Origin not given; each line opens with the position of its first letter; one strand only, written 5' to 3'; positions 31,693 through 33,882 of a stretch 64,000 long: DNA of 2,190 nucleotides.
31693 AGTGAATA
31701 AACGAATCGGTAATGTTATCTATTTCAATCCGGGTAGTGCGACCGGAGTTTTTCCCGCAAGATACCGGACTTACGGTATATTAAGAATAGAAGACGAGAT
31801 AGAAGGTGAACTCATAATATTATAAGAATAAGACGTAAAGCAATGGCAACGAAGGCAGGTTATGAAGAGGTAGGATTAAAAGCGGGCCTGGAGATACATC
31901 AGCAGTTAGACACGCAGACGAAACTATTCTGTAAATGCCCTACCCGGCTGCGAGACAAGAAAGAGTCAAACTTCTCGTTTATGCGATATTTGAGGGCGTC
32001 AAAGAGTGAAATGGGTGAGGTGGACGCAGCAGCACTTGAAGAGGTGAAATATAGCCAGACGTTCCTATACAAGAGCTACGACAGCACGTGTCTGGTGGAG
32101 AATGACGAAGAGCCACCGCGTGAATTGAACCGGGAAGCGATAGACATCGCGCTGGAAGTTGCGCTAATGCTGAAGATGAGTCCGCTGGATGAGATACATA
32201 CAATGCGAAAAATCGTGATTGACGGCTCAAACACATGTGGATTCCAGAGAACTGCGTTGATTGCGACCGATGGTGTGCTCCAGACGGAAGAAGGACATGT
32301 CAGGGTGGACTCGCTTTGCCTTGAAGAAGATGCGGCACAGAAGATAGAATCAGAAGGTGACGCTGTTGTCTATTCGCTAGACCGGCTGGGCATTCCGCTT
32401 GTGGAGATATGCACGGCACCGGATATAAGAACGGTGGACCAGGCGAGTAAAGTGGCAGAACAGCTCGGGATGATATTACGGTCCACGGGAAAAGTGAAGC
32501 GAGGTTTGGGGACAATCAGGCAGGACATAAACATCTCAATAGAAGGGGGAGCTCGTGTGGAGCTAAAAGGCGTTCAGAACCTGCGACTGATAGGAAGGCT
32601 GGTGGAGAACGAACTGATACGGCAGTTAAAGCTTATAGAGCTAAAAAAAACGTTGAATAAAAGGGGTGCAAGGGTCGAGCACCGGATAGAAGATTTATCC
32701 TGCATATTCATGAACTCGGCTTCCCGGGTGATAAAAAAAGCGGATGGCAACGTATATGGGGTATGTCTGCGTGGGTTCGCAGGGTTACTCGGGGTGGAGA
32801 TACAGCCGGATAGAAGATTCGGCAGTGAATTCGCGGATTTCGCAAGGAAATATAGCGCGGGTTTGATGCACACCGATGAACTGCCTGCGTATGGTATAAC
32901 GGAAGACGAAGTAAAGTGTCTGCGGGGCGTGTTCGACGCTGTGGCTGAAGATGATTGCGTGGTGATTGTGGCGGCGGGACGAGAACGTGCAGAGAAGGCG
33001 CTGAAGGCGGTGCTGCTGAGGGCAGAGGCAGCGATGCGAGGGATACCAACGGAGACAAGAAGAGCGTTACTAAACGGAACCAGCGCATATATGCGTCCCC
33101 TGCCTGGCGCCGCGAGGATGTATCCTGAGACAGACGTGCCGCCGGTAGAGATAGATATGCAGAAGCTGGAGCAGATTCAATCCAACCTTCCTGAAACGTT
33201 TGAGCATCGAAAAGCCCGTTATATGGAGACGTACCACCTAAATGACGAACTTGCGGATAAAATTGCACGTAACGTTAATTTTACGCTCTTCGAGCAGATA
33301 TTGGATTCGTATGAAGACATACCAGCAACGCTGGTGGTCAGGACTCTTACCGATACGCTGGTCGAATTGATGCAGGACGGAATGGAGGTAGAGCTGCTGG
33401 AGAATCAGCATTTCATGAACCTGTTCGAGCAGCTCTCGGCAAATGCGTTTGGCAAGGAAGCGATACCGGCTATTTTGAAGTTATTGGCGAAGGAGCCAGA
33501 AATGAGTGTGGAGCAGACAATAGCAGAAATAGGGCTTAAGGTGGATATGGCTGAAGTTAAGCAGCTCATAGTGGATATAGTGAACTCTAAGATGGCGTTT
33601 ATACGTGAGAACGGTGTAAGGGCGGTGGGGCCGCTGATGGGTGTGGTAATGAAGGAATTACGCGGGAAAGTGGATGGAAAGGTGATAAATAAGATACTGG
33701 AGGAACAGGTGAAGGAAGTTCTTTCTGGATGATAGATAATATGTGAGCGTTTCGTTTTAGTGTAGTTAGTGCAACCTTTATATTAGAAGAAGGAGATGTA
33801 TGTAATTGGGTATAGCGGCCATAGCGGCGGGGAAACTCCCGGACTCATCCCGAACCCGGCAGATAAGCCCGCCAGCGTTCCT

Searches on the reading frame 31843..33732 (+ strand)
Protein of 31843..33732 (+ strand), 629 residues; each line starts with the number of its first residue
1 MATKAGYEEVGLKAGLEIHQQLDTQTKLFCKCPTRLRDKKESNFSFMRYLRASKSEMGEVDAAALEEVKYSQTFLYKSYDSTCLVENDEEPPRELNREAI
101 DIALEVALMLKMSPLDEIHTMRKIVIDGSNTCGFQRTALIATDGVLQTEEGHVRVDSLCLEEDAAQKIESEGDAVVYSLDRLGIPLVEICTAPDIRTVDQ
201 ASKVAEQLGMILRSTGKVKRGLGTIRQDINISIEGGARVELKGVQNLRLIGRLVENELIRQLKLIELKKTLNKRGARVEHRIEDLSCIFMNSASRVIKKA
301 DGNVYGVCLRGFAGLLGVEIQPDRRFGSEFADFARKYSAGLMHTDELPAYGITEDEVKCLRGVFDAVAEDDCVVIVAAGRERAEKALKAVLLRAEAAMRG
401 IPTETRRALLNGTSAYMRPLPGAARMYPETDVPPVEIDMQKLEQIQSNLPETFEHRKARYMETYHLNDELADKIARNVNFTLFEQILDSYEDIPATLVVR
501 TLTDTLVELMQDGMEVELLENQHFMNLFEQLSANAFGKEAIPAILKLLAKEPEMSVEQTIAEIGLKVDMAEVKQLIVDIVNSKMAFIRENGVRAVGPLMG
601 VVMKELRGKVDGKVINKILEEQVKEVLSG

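Call 26: search_protein_families(library=pfam, proteins=[window:31843-33732:+], max_evalue=0.001)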
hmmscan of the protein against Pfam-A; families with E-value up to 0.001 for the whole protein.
window:31843-33732:+ (629 aa): 4 families
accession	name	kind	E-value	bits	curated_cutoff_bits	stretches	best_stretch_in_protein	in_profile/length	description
PF02934.20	GatB_N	-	3e-59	200.9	23.4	1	13-441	2-275/277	GatB/GatE catalytic domain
PF02637.23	GatB_Yqey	-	3e-17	63.3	27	1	482-622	2-147/148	GatB domain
PF02938.19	GAD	-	4.5e-11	43.3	23.4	1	296-387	4-95/95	GAD domain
PF09424.15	YqeY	-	0.00049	20.7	27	0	576-622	96-142/143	Yqey-like protein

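Call 75: find_encoding_contigs(protein=window:31843-33732:+, flank=1000, max_places=3)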
Protein window:31843-33732:+ (629 aa): no gene with exactly this product is on record in the collection.

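Call 77: find_homologous_proteins(query=window:31843-33732:+, max_evalue=1e-50)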
Query window:31843-33732:+ (629 aa): 8000 proteins with E <= 1e-50 among 8000 candidates; the best 120 are listed.
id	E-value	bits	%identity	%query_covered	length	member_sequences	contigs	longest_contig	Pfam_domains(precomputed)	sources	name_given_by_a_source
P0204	0.0e+0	1372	100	100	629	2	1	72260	PF02637.24,PF02938.20,PF02934.21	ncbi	ncbi:MAG: Glu-tRNA(Gln) amidotransferase subunit GatE [Halobacteriota archaeon]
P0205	0.0e+0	1089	79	100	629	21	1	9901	PF02637.24,PF02938.20,PF02934.21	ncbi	-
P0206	0.0e+0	1089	80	100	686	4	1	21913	PF02637.24,PF02938.20,PF02934.21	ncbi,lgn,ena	-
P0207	0.0e+0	1070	80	99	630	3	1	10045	PF02637.24,PF02938.20,PF02934.21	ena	-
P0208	0.0e+0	1070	79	99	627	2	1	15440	PF02637.24,PF02938.20,PF02934.21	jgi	-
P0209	0.0e+0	1070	79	99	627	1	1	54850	PF02637.24,PF02938.20,PF02934.21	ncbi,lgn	-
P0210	0.0e+0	1066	79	99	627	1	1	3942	PF02637.24,PF02938.20,PF02934.21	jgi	jgi:glutamyl-tRNA(Gln) amidotransferase subunit E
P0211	0.0e+0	1065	79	99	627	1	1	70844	PF02637.24,PF02938.20,PF02934.21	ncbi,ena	-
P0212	0.0e+0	1065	79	99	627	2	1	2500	PF02637.24,PF02938.20,PF02934.21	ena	-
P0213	0.0e+0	1064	79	99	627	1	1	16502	PF02637.24,PF02938.20,PF02934.21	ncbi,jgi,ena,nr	ncbi:Glutamyl-tRNA(Gln) amidotransferase subunit B, chloroplastic/mitochondrial [subsurface metageno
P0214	0.0e+0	1063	78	99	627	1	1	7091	PF02637.24,PF02938.20,PF02934.21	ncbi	-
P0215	0.0e+0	1062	79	99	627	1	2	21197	PF02637.24,PF02938.20,PF02934.21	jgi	-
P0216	0.0e+0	1060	79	99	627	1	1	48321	PF02637.24,PF02938.20,PF02934.21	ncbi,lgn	ncbi:MAG: Glu-tRNA(Gln) amidotransferase subunit GatE [Halobacteriota archaeon]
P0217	0.0e+0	1059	78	99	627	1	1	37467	PF02637.24,PF02938.20,PF02934.21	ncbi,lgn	ncbi:MAG: Glu-tRNA(Gln) amidotransferase subunit GatE [Halobacteriota archaeon]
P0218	0.0e+0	1058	78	100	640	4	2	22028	PF02637.24,PF02938.20,PF02934.21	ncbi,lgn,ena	-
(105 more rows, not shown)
